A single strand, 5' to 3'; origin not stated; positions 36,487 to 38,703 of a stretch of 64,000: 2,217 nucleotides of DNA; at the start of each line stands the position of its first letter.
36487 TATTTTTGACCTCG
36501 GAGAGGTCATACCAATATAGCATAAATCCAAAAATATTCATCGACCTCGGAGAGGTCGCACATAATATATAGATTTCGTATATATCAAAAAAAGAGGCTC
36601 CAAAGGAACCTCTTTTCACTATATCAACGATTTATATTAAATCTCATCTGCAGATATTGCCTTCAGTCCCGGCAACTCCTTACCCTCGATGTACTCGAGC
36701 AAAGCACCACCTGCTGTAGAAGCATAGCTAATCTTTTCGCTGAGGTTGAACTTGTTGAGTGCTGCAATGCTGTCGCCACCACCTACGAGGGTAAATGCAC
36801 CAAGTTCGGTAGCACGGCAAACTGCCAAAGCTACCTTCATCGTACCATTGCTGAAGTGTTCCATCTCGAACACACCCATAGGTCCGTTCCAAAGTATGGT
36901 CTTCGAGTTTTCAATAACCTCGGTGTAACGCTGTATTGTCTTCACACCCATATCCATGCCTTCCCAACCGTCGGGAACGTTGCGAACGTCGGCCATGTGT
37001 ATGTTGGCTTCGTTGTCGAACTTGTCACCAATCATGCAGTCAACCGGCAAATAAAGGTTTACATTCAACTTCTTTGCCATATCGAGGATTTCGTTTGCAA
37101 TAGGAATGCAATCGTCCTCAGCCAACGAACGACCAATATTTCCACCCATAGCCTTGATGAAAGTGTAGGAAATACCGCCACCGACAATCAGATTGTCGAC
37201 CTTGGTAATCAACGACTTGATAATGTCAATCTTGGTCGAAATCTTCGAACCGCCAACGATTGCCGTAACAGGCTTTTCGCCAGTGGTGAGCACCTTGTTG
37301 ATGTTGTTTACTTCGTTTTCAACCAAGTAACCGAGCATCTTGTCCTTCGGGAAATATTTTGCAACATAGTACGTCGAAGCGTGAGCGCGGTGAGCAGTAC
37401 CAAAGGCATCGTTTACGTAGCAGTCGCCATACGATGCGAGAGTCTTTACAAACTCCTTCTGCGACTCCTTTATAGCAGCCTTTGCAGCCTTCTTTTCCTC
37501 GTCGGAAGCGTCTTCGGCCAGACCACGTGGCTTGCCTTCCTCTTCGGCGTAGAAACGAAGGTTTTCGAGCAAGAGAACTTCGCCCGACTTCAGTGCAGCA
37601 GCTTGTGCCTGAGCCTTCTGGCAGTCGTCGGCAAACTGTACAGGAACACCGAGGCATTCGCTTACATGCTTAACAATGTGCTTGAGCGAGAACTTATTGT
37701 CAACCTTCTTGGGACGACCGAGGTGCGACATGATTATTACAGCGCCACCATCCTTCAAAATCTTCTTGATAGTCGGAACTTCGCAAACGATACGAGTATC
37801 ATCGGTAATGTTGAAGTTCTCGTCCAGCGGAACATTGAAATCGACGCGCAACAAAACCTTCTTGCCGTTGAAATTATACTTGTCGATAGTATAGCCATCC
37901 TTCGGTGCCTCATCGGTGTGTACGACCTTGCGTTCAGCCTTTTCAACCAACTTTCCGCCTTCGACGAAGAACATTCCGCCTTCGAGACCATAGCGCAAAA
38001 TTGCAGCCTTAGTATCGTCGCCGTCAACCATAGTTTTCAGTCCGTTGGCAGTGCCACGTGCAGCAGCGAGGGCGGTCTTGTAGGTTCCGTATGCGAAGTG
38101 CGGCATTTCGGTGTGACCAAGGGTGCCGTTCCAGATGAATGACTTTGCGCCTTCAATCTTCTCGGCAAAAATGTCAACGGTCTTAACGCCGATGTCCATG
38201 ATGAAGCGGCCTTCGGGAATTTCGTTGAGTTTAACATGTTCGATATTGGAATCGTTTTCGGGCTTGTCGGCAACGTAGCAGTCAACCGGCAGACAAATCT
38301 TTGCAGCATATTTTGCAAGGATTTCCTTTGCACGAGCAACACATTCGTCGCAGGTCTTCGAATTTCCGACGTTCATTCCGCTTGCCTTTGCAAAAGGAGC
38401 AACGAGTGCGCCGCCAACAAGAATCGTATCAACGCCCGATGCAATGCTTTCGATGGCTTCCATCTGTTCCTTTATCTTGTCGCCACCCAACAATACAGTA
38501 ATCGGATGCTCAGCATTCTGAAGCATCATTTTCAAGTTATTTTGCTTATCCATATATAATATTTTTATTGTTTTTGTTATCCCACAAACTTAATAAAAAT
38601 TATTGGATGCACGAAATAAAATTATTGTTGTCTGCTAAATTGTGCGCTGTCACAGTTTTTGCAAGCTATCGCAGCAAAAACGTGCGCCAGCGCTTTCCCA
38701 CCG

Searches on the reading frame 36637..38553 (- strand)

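Call 84: search_protein_families(library=pfam, proteins=[window:36637-38553:-], max_evalue=0.00001)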
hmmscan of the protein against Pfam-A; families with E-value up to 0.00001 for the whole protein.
window:36637-38553:- (638 aa): 1 family
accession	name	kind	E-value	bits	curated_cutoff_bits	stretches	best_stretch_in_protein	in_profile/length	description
PF00162.24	PGK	-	5.1e-192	638.4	27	2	223-625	1-379/379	Phosphoglycerate kinase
